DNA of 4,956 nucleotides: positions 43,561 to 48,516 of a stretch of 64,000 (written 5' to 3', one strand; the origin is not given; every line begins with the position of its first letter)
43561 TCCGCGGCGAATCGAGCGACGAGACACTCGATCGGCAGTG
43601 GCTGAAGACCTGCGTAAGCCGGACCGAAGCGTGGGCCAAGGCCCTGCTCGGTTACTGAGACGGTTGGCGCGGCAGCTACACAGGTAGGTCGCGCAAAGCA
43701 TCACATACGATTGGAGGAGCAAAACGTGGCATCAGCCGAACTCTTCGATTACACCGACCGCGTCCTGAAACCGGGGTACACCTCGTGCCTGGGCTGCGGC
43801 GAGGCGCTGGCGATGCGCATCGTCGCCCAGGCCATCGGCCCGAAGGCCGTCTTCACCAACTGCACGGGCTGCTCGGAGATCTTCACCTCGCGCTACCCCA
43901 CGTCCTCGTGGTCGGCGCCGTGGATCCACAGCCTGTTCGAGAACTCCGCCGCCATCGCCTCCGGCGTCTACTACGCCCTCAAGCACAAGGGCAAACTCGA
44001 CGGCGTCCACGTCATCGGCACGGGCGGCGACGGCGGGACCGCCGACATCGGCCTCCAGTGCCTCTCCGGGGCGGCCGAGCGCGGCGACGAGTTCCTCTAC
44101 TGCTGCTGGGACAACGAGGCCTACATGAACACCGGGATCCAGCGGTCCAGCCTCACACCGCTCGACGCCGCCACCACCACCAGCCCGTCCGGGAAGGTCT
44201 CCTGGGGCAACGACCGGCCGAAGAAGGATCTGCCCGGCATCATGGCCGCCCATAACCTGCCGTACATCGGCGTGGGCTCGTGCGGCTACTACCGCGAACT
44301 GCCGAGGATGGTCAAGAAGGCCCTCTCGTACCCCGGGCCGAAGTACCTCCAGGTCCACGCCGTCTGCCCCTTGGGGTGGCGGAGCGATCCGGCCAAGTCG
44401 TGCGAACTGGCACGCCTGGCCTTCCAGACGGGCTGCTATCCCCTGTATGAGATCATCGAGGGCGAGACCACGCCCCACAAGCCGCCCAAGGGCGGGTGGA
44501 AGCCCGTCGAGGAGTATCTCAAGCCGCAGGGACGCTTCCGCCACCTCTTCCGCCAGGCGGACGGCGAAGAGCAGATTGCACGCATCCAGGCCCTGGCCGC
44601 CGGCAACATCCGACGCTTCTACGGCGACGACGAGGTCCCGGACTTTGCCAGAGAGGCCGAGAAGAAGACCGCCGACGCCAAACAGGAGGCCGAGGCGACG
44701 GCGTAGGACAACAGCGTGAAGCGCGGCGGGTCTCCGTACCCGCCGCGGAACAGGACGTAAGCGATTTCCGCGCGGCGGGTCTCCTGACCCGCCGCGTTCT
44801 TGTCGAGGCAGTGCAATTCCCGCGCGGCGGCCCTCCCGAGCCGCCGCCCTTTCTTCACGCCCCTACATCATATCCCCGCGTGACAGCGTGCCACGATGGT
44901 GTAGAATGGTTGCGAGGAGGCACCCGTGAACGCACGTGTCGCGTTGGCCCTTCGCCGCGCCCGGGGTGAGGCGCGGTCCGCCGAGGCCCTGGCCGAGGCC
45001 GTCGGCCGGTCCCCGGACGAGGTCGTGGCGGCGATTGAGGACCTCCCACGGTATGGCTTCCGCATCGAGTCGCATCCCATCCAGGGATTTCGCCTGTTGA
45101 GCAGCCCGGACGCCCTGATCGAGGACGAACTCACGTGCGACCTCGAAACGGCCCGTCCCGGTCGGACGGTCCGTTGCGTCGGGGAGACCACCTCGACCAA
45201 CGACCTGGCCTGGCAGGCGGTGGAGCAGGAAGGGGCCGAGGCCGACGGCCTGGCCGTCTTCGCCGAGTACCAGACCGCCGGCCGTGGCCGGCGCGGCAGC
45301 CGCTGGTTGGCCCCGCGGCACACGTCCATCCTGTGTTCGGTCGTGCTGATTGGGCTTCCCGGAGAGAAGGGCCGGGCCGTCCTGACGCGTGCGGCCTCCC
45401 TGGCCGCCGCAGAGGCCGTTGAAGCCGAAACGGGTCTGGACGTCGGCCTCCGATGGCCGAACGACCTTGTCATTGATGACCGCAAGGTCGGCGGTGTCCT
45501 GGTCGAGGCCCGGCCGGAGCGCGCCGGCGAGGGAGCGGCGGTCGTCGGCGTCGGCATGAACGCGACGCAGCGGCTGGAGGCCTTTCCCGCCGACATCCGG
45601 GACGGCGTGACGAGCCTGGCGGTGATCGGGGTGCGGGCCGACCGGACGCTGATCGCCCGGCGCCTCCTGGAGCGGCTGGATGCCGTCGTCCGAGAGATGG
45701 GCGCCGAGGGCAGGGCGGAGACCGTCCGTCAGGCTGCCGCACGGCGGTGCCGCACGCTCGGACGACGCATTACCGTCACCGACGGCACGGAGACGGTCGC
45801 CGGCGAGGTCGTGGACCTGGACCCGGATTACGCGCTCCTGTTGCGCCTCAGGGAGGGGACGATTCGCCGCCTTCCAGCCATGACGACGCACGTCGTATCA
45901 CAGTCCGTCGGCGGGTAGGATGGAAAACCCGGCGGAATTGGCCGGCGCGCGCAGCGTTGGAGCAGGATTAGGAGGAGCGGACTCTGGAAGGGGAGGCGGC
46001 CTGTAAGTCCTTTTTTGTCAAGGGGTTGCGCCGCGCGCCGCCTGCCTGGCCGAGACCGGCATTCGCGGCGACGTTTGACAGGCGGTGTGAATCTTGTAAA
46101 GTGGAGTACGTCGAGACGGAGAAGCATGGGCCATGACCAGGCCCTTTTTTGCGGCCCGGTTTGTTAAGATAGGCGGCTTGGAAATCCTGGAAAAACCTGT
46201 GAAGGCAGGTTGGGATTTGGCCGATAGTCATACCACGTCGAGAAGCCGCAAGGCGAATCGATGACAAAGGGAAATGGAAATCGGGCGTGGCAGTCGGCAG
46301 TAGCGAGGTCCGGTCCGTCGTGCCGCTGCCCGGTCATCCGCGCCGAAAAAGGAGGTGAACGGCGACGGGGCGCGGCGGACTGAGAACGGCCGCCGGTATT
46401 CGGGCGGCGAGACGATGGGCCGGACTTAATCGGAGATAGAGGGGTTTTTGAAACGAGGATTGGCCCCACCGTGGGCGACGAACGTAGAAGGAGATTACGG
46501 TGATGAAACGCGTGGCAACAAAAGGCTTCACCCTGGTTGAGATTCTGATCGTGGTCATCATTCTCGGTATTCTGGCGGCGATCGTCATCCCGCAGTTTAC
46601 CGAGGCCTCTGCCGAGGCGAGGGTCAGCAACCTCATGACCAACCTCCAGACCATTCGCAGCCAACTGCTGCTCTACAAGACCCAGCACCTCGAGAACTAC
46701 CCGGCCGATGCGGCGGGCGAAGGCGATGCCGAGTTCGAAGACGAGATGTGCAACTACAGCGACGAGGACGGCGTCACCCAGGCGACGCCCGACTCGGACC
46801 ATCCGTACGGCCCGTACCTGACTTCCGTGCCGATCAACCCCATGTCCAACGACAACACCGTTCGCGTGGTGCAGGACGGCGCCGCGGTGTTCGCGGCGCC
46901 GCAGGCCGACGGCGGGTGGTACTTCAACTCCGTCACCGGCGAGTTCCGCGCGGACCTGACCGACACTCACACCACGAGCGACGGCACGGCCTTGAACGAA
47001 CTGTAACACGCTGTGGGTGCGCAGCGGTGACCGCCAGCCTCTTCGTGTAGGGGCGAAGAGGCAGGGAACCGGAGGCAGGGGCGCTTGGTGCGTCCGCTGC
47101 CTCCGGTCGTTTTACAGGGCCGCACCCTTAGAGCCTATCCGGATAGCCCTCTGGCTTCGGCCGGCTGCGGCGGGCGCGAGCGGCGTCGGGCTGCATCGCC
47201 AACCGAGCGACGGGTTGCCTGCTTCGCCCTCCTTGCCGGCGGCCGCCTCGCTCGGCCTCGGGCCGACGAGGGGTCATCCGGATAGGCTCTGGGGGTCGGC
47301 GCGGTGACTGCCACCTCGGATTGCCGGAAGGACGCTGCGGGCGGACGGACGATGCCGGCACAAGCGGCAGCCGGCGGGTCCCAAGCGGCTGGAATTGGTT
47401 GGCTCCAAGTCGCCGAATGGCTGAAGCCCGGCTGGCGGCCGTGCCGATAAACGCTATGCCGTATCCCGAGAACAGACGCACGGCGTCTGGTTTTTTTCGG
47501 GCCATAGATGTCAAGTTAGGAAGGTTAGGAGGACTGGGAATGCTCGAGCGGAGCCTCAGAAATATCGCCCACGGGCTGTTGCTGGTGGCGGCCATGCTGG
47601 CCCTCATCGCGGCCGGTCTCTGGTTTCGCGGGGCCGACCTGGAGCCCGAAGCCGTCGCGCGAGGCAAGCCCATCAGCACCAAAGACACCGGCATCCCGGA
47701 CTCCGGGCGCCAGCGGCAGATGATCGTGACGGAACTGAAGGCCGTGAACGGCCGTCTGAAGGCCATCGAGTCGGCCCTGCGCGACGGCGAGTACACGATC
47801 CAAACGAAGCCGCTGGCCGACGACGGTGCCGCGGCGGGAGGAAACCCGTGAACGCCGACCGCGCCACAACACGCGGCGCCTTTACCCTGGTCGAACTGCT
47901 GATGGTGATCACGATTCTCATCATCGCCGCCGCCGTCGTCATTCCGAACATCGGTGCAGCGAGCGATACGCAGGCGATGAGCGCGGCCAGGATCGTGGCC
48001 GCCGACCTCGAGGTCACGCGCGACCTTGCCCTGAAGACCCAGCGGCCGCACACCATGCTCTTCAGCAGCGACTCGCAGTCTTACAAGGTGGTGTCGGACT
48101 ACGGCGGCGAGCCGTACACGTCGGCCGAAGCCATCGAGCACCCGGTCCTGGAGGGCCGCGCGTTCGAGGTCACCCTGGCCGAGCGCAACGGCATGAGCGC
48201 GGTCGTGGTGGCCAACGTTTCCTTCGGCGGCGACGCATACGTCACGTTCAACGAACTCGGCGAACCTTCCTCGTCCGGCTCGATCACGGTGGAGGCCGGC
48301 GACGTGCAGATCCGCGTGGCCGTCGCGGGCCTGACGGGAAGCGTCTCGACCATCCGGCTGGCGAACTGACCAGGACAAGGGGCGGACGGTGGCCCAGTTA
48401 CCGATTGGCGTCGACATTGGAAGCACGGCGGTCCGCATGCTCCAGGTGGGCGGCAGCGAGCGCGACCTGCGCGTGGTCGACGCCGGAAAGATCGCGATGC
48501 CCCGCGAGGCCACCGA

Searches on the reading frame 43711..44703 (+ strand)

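Call 10: search_protein_families(library=pfam, proteins=[window:43711-44703:+], max_evalue=0.01)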
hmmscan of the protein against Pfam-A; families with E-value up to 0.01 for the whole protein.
window:43711-44703:+ (331 aa): 1 family
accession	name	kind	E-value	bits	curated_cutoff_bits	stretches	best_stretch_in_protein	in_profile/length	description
PF02775.26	TPP_enzyme_C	-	2e-16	60.5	21.9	1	52-215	2-151/151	Thiamine pyrophosphate enzyme, C-terminal TPP binding domain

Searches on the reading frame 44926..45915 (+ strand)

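Call 10: search_protein_families(library=pfam, proteins=[window:44926-45915:+], max_evalue=0.01)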
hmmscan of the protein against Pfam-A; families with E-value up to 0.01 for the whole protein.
window:44926-45915:+ (330 aa): 3 families
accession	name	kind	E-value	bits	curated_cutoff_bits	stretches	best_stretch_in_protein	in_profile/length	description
PF03099.24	BPL_LplA_LipB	-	3.9e-17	62.8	21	1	88-212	5-133/133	Biotin/lipoate A/B protein ligase family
PF02237.23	BPL_C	-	2.5e-06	27.7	21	1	277-316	1-40/48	Biotin protein ligase C terminal domain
PF08279.18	HTH_11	-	0.0026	18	25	1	9-56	9-55/55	HTH domain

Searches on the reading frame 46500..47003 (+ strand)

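Call 10: search_protein_families(library=pfam, proteins=[window:46500-47003:+], max_evalue=0.01)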
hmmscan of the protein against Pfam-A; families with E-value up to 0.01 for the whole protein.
window:46500-47003:+ (168 aa): 1 family
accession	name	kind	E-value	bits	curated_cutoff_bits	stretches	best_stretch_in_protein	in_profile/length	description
PF07963.17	N_methyl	-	1.4e-06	28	21.2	1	7-29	4-26/27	Prokaryotic N-terminal methylation motif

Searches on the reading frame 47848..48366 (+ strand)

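Call 64: search_protein_families(library=pfam, proteins=[window:47848-48366:+], max_evalue=0.001)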
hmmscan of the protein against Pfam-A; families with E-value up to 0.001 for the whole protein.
window:47848-48366:+ (173 aa): 1 family
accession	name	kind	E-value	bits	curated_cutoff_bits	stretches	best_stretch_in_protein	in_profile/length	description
PF12019.13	GspH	-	2.1e-06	28.6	21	1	46-160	1-105/108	Type II transport protein GspH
